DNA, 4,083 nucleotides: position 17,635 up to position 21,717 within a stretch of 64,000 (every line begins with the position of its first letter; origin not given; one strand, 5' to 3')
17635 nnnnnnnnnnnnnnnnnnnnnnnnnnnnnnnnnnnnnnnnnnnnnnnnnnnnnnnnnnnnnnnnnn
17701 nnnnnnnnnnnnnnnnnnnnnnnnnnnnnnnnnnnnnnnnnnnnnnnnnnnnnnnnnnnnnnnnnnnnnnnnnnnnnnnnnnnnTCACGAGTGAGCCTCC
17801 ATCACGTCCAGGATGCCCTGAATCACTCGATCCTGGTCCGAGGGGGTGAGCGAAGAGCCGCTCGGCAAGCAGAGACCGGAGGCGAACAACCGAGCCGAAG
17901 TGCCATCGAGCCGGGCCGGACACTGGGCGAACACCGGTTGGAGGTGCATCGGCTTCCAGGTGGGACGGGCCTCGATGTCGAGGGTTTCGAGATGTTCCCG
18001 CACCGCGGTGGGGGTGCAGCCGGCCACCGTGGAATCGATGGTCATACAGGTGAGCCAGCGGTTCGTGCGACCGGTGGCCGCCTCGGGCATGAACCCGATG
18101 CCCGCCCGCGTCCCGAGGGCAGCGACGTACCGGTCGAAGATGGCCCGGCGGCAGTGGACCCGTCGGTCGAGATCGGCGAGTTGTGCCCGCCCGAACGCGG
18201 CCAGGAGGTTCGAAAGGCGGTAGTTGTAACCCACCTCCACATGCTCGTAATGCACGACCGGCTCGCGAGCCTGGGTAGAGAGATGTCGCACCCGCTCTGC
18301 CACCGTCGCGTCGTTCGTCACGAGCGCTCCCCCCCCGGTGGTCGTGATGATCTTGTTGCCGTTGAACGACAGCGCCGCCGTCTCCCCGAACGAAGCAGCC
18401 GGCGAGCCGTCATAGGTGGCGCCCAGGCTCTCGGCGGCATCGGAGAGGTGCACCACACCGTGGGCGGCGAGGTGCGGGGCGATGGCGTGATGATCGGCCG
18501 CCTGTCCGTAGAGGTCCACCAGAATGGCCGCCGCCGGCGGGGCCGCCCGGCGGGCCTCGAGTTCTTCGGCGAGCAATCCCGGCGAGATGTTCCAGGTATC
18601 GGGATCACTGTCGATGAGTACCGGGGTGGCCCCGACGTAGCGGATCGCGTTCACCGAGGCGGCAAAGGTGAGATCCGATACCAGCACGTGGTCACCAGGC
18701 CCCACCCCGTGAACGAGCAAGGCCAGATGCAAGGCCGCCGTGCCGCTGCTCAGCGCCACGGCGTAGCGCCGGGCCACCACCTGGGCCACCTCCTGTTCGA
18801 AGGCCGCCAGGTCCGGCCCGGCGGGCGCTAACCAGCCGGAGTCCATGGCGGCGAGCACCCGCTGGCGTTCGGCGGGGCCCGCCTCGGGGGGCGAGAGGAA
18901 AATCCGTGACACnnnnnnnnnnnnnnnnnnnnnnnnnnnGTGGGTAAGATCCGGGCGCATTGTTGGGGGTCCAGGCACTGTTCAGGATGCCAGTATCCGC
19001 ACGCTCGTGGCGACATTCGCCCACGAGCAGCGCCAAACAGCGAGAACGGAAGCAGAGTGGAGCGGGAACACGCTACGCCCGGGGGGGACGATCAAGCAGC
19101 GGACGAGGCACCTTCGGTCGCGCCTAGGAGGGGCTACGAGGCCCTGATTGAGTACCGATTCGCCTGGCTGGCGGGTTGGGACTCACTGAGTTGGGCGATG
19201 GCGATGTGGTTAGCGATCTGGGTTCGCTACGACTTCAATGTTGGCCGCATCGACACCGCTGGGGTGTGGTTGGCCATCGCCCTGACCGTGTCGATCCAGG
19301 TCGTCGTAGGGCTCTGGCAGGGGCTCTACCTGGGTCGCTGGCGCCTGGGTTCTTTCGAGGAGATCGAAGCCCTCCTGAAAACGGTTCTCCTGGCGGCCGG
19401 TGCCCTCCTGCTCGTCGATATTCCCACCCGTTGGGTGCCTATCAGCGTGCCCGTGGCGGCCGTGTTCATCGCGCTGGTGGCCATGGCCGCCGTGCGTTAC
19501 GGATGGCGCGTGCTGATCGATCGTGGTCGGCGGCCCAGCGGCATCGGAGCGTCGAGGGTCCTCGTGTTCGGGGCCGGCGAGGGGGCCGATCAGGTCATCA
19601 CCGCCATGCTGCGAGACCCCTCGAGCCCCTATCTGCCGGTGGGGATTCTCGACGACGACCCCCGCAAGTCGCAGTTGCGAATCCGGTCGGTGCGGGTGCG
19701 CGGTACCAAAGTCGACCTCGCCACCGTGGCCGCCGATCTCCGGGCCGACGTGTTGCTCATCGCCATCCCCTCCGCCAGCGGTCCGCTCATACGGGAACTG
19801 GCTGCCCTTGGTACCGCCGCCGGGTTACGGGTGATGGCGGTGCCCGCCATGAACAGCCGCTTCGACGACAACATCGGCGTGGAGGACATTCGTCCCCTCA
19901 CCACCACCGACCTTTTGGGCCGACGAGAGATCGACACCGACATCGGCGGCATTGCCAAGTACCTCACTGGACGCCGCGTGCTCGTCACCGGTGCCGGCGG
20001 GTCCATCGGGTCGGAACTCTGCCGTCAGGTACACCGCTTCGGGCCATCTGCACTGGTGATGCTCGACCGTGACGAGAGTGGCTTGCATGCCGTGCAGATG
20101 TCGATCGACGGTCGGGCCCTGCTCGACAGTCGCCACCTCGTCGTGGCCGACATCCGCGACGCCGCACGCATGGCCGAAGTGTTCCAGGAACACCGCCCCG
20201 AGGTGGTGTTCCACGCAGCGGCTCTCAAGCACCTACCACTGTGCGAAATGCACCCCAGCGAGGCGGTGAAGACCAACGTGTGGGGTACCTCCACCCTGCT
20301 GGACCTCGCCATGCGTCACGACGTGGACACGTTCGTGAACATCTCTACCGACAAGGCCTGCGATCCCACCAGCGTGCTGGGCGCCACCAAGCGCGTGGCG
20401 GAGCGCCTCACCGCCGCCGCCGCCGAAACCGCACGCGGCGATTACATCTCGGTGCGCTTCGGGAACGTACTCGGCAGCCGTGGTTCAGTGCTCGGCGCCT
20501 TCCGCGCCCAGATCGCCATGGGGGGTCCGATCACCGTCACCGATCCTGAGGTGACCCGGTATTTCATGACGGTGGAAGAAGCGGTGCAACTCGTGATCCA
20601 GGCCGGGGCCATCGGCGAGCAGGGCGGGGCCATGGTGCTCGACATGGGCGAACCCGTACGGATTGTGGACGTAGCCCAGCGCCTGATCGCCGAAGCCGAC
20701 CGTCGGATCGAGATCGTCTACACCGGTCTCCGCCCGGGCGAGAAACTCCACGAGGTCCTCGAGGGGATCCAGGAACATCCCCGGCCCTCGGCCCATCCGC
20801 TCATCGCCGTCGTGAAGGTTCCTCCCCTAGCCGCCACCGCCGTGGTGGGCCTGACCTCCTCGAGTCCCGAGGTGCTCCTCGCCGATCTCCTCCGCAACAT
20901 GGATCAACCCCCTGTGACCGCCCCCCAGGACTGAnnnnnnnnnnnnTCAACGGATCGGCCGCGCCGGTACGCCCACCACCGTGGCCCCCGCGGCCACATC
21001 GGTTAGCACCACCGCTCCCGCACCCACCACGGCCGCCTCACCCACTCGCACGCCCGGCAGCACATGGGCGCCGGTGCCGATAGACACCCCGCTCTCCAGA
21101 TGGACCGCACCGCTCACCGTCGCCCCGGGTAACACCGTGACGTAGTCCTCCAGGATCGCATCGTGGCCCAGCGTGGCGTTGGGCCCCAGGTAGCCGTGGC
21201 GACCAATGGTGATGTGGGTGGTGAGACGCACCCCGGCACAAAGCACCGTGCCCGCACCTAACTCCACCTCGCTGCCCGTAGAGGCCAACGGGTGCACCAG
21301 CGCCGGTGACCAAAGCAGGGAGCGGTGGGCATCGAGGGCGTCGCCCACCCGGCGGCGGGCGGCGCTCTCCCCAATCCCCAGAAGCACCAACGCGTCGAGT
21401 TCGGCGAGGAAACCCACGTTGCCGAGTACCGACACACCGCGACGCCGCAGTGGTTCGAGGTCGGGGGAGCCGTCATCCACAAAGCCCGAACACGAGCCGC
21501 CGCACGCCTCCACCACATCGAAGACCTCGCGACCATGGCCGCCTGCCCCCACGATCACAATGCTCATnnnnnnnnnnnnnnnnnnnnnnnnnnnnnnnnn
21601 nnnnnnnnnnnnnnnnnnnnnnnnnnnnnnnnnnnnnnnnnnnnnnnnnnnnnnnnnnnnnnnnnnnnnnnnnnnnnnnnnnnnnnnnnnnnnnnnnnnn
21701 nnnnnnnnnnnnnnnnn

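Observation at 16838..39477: A ~22.6-kb pgl-like plus nonulosonic-acid glycan locus sits between mfd and pth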

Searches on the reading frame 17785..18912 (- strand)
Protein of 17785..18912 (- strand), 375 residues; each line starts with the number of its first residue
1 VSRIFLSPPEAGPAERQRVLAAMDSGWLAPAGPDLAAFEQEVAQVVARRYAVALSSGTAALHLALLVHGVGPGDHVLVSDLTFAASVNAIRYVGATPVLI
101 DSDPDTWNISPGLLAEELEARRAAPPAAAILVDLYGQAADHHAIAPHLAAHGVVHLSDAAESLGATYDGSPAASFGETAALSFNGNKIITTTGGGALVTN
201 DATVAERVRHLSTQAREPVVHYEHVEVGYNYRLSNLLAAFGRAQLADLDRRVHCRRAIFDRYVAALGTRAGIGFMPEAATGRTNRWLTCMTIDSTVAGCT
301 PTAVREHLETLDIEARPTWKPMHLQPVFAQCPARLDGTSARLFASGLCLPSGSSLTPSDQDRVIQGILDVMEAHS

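Call 5: search_protein_families(library=pfam, proteins=[window:17785-18912:-])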
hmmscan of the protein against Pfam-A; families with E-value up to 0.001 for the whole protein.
window:17785-18912:- (375 aa): 3 families
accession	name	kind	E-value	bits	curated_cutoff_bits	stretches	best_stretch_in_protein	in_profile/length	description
PF01041.23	DegT_DnrJ_EryC1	-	2.2e-85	287.5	19.8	1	13-367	5-359/360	DegT/DnrJ/EryC1/StrS aminotransferase family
PF00155.27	Aminotran_1_2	-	2.7e-07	30.6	19.7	1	9-120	20-139/361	Aminotransferase class I and II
PF01053.26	Cys_Met_Meta_PP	-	0.00032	19.8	27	1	33-93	52-111/381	Cys/Met metabolism PLP-dependent enzyme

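Call 7: search_protein_families(library=ncbifam, proteins=[window:17785-18912:-])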
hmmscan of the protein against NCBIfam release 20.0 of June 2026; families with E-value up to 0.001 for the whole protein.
window:17785-18912:- (375 aa): 12 families
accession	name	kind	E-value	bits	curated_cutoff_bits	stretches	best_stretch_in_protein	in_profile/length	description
TIGR04181.1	NHT_00031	hypoth_equivalog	1.5e-95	320.1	420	1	4-352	1-359/359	LegC family aminotransferase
TIGR03588.1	PseC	equivalog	6.1e-68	229.4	423.5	1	17-370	15-379/380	UDP-4-amino-4,6-dideoxy-N-acetyl-beta-L-altrosamine transaminase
TIGR04427.1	PLP_DesI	equivalog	2.2e-52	178.5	650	1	17-365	36-377/390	dTDP-4-dehydro-6-deoxyglucose aminotransferase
NF008658.2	PRK11658.1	equivalog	1.1e-45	155.9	631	1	6-372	7-378/379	UDP-4-amino-4-deoxy-L-arabinose aminotransferase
NF008687.0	PRK11706.1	equivalog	2.9e-35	121.7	375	1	9-371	7-374/375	dTDP-4-amino-4,6-dideoxygalactose transaminase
NF011936.0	PRK15407.1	equivalog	2.2e-27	95.8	423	2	16-211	49-247/440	lipopolysaccharide biosynthesis protein RfbH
TIGR02379.1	ECA_wecE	subfamily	5.5e-27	94.5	434.85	1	7-270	6-272/376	dTDP-4-amino-4,6-dideoxy-D-glucose transaminase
NF012025.0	PRK15481.1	equivalog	3.6e-05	22.6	573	1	31-105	123-198/432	MocR-like B6 salvage transcription factor PtsJ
NF005871.0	PRK07811.1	equivalog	4.3e-05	22.2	513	1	32-86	60-113/389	cystathionine gamma-synthase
NF006004.0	PRK08134.1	equivalog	4.9e-05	22.2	636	1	33-92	64-122/433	O-acetylhomoserine aminocarboxypropyltransferase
NF005215.0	PRK06702.1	equivalog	5.7e-05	22.2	709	1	32-89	60-116/432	bifunctional O-acetylhomoserine aminocarboxypropyltransferase/cysteine synthase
NF006488.0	PRK08912.1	equivalog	0.00034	19.7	498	1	53-121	92-159/387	aminotransferase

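Call 85: search_solved_structures(query=window:17785-18912:-, max_evalue=1e-20)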
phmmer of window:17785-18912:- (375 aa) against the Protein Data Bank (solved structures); distinct sequences matched with E-value up to 1e-20: 40.
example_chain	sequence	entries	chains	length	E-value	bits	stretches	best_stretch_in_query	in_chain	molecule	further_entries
1o61_A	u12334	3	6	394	1e-74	255.4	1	3-371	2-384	aminotransferase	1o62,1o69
4ztc_A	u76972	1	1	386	9.9e-74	252.1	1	3-368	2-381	Aminotransferase homolog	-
3bn1_A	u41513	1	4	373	8.4e-70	239.2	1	2-368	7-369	Perosamine synthetase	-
3dr7_A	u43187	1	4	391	9.9e-70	239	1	2-368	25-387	Putative perosamine synthetase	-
3dr4_A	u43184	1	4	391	7.3e-69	236.1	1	2-368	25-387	Putative perosamine synthetase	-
7b0m_AAA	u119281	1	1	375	8.6e-62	212.9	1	2-360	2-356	Sugar aminotransferase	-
9bgp_A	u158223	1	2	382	3e-40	142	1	6-372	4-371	aminotransferase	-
4qgr_A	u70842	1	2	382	4.2e-40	141.5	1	31-365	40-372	DegT/DnrJ/EryC1/StrS aminotransferase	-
9bgr_A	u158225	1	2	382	2.1e-39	139.3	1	6-372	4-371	aminotransferase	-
2po3_A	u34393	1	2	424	2.5e-36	129.1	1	17-364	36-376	4-dehydrase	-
3frk_A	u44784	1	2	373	2.9e-36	128.9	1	32-269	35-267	QdtB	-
3nu7_A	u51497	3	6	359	3.2e-36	128.7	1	31-273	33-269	Aminotransferase WbpE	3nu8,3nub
3nyu_A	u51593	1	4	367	3.5e-36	128.6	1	31-273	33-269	Aminotransferase WbpE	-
3nys_A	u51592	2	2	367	2.1e-35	126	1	31-273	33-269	Aminotransferase WbpE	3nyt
8sng_A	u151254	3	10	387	5.4e-35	124.7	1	6-366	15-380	UDP-4-amino-4-deoxy-L-arabinose--oxoglutarate aminotransferase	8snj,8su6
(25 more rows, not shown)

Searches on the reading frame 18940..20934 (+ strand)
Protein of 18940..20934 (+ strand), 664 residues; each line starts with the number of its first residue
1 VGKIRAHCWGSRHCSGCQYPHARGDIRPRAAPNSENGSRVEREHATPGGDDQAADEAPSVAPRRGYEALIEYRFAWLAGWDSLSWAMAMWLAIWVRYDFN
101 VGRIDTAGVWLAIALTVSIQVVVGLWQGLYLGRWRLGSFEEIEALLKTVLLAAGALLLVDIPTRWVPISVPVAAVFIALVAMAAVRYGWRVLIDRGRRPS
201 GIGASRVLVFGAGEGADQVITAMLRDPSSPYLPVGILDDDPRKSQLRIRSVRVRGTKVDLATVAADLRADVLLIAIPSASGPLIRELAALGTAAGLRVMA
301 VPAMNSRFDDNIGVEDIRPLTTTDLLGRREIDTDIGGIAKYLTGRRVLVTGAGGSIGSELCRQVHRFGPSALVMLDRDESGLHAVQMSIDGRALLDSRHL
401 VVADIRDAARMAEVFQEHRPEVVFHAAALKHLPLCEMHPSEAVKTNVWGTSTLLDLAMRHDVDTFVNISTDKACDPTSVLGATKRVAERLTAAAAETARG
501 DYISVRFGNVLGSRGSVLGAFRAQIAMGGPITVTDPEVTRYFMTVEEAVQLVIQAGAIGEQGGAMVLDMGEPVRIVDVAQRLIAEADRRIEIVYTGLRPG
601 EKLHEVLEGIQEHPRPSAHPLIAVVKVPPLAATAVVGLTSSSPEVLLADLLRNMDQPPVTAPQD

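Call 5: search_protein_families(library=pfam, proteins=[window:18940-20934:+])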
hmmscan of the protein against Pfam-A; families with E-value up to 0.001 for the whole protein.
window:18940-20934:+ (664 aa): 9 families
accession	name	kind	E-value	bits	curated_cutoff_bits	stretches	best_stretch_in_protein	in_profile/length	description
PF02719.21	Polysacc_synt_2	-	4.3e-101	338.4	20.2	1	347-625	1-291/293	Polysaccharide biosynthesis protein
PF01370.27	Epimerase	-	6.2e-28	98.3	20.9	1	347-557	1-226/240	NAD dependent epimerase/dehydratase family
PF16363.11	GDP_Man_Dehyd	-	2.5e-17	63.8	27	1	348-590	1-270/332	GDP-mannose 4,6 dehydratase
PF04321.23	RmlD_sub_bind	-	5.5e-14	52.4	27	1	346-475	2-106/287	RmlD substrate binding domain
PF01073.25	3Beta_HSD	-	1.4e-09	37.8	22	1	348-476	1-122/280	3-beta hydroxysteroid dehydrogenase/isomerase family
PF13727.12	CoA_binding_3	-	2.2e-07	31.5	25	1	176-288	53-161/175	CoA-binding domain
PF08659.16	KR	-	1.2e-05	25.7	22.6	1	347-469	3-135/180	KR domain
PF00106.31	adh_short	-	1.8e-05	24.8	26.6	1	346-419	2-72/195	short chain dehydrogenase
PF07993.18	NAD_binding_4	-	8.4e-05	22.3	20.1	1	420-479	89-145/258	Male sterility protein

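Call 7: search_protein_families(library=ncbifam, proteins=[window:18940-20934:+])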
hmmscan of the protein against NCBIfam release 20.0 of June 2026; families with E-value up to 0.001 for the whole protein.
window:18940-20934:+ (664 aa): 37 families (the best 25 are shown)
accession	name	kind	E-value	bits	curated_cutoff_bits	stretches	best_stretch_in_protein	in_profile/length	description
TIGR03589.1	PseB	equivalog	4.2e-54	183.7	407.75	1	343-607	3-261/324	UDP-N-acetylglucosamine 4,6-dehydratase (inverting)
TIGR04130.1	FnlA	equivalog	1.6e-39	135.7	730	1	345-609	5-266/337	UDP-N-acetylglucosamine 4,6-dehydratase/5-epimerase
TIGR03025.1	EPS_sugtrans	subfamily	9.6e-20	71.2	295.55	1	80-323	2-243/445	exopolysaccharide biosynthesis polyprenyl glycosylphosphotransferase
TIGR03023.1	WcaJ_sugtrans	equivalog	1.5e-16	60.8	410.75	1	80-322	2-247/453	undecaprenyl-phosphate glucose phosphotransferase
TIGR01179.1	galE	equivalog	2.5e-16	59.4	262.3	1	346-514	1-180/332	UDP-glucose 4-epimerase GalE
TIGR02622.1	CDP_4_6_dhtase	equivalog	1.5e-13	50.6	278.45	1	343-475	3-134/352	CDP-glucose 4,6-dehydratase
TIGR01214.1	rmlD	equivalog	1.6e-13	50.4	224.05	1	346-473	1-103/285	dTDP-4-dehydrorhamnose reductase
TIGR04180.1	EDH_00030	hypoth_equivalog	2.1e-13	50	475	1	347-472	1-123/297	NAD-dependent 4,6-dehydratase LegB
TIGR01181.1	dTDP_gluc_dehyt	equivalog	4.6e-13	48.9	365.1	1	346-472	1-127/321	dTDP-glucose 4,6-dehydratase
NF007582.0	PRK10217.1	equivalog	5.1e-12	45.5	698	1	345-458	2-113/355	dTDP-glucose 4,6-dehydratase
NF007956.0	PRK10675.1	subfamily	7.3e-11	41.8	394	1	346-468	2-122/338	UDP-glucose 4-epimerase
NF007490.0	PRK10084.1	subfamily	5.6e-10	38.7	649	1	346-459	2-113/361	dTDP-glucose 4,6-dehydratase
NF004526.0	PRK05872.1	subfamily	2.2e-09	36.9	276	1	341-417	7-79/297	short-chain dehydrogenase/reductase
TIGR03466.1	HpnA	hypoth_equivalog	2.8e-09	36.3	367.65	1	346-502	2-141/327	hopanoid-associated sugar epimerase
TIGR03022.1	WbaP_sugtrans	subfamily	5.7e-09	35.7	403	1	81-286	5-206/456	undecaprenyl-phosphate galactose phosphotransferase WbaP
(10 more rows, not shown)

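Call 101: search_solved_structures(query=window:19057-20934:+, max_evalue=1e-30)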
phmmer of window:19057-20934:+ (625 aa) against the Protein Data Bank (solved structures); distinct sequences matched with E-value up to 1e-30: 10.
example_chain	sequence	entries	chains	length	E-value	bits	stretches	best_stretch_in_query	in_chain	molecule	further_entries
5bju_A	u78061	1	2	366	8.1e-76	258.9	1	279-577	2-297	WlaL protein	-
5bjy_A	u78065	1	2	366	2.1e-75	257.6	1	279-577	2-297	WlaL protein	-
5bjw_A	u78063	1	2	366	2.9e-75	257.1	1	279-577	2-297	WlaL protein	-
5bjx_A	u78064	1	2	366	4e-75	256.6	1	279-577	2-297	WlaL protein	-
5bjv_A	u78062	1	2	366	2.7e-74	253.9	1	279-577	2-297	WlaL protein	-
3vvb_A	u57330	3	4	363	5.5e-40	140.6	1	305-573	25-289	CapE | Capsular polysaccharide synthesis enzyme Cap8E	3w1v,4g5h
3vvc_A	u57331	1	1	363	2e-39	138.8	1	305-573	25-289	Capsular polysaccharide synthesis enzyme Cap8E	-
6bwc_A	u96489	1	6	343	3.7e-39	137.9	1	304-573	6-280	Polysaccharide biosynthesis protein CapD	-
4j2o_A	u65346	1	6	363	5.7e-39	137.3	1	306-571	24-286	UDP-N-acetylglucosamine 4,6-dehydratase/5-epimerase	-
2gn4_A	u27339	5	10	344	3.9e-36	127.9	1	303-569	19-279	UDP-GlcNAc C6 dehydratase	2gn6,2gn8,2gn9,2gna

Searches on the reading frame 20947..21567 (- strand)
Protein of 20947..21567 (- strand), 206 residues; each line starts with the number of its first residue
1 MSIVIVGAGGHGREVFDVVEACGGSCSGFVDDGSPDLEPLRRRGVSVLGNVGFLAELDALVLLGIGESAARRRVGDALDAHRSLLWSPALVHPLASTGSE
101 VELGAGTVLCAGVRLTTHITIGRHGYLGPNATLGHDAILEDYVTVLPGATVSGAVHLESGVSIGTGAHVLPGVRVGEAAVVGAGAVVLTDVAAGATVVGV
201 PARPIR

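Call 5: search_protein_families(library=pfam, proteins=[window:20947-21567:-])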
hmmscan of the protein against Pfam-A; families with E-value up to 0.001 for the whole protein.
window:20947-21567:- (206 aa): 4 families
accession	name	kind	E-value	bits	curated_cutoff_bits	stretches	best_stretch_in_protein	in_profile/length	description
PF00132.30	Hexapep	-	3.9e-15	55.2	27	2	155-187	2-34/36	Bacterial transferase hexapeptide (six repeats)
PF17836.7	PglD_N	-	2.6e-11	44.4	23.4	1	3-74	2-74/78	PglD N-terminal domain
PF25084.1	LbH_EIF2B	-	0.00011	22.6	54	1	96-186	17-104/105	EIF2B subunit epsilon LbH domain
PF14602.12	Hexapep_2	-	0.00097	19.3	27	0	158-187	5-32/34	Hexapeptide repeat of succinyl-transferase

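Call 7: search_protein_families(library=ncbifam, proteins=[window:20947-21567:-])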
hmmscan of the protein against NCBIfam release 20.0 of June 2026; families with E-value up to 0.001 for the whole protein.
window:20947-21567:- (206 aa): 34 families (the best 25 are shown)
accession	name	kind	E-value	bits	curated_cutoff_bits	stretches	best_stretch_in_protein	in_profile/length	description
TIGR03570.1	NeuD_NnaD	subfamily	5.4e-51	173.1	160.8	1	3-203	2-202/202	NeuD/PglB/VioB family sugar acetyltransferase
NF041874.1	EPS_EpsC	equivalog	7e-13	48.6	150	1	111-205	60-164/168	serine O-acetyltransferase EpsC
NF002060.0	PRK00892.1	subfamily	1.8e-12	47.1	207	1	89-151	120-182/345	UDP-3-O-(3-hydroxymyristoyl)glucosamine N-acyltransferase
TIGR01172.1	cysE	equivalog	2.1e-11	44.1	210.65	1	133-203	84-162/162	serine O-acetyltransferase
NF003657.0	PRK05289.1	equivalog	4.6e-11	42.3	226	1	121-203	109-191/264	acyl-ACP--UDP-N-acetylglucosamine O-acyltransferase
TIGR03532.1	DapD_Ac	equivalog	5.2e-11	42.6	231.75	1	93-205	91-211/231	2,3,4,5-tetrahydropyridine-2,6-dicarboxylate N-acetyltransferase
NF058585.1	HptprglPActTf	PfamEq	6.4e-11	42.1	300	1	115-205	74-157/172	heptaprenylglyceryl phosphate O-acetyltransferase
TIGR01853.1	lipid_A_lpxD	equivalog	1.9e-10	40.2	242.5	1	89-151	111-173/325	UDP-3-O-(3-hydroxymyristoyl)glucosamine N-acyltransferase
TIGR03308.1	phn_thr-fam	hypoth_equivalog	1.9e-09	37.6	201.65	1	155-206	109-160/204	phosphonate metabolim protein, transferase hexapeptide repeat family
TIGR01852.1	lipid_A_lpxA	equivalog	5.1e-09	35.8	231.05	1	118-200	101-183/254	acyl-ACP--UDP-N-acetylglucosamine O-acyltransferase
NF007797.0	PRK10502.1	subfamily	4.3e-08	33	192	1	153-206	124-177/183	WcaF family extracellular polysaccharide biosynthesis acetyltransferase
NF008349.0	PRK11132.1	equivalog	5.5e-08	32.2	397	1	133-204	164-243/273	serine O-acetyltransferase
NF007076.0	PRK09527.1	equivalog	1.7e-07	30.9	347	1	118-206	95-183/203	galactoside O-acetyltransferase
NF033468.1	stregram_VatI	exception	1.8e-07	31.2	415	1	140-206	98-164/208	streptogramin A O-acetyltransferase Vat(I)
NF000490.1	chloram_CatB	equivalog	3.4e-07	29.8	350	1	150-206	106-162/210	type B chloramphenicol O-acetyltransferase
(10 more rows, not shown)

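Call 87: search_solved_structures(query=window:20947-21567:-, max_evalue=0.00001)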
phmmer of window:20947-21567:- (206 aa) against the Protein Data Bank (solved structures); distinct sequences matched with E-value up to 0.00001: 44.
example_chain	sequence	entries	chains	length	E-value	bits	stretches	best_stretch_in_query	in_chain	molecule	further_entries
7txp_A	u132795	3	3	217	3.3e-32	115.1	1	3-204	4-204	VioB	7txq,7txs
4m9c_A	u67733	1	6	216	2.4e-23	86.2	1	3-204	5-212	Bacterial transferase hexapeptide (Three repeats) family protein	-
7l7z_AAA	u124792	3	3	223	3.1e-20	76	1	18-204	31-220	Putative acetyl transferase protein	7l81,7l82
7l7y_AAA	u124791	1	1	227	3.4e-20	75.9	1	18-204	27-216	Putative acetyl transferase protein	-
4ea7_A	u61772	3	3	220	3.5e-18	69.3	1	3-203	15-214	Perosamine N-acetyltransferase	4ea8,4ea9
4m98_A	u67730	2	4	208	1.8e-17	67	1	3-205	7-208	Pilin glycosylation protein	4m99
4eaa_A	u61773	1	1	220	2.5e-17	66.5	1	3-203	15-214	Perosamine N-acetyltransferase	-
4eab_A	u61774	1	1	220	9.6e-17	64.6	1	3-203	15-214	Perosamine N-acetyltransferase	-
4mzu_A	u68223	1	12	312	6.4e-11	45.6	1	126-203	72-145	WxcM-like protein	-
3fs8_A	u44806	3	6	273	5.2e-10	42.6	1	84-205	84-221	QdtC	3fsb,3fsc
7s43_A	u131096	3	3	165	3.5e-09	39.9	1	99-195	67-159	N-acetyltransferase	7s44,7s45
7s3u_A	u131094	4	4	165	4.7e-09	39.5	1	99-195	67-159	N-acetyltransferase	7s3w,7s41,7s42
3cj8_A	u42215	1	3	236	1.2e-08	38.1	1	101-205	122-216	2,3,4,5-tetrahydropyridine-2,6-dicarboxylate N-acetyltransferase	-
5dem_A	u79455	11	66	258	1.5e-08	37.9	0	113-203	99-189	Acyl-[acyl-carrier-protein]--UDP-N-acetylglucosamine O-acyltransferase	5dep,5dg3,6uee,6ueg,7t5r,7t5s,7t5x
7oj6_A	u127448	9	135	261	1.5e-08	37.8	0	113-203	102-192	Acyl-[acyl-carrier-protein]-UDP-N-acetylglucosamine O-acyltransferase | Acyl-[acyl-carrier-protein]--UDP-N-acetylglucosamine O-acyltransferase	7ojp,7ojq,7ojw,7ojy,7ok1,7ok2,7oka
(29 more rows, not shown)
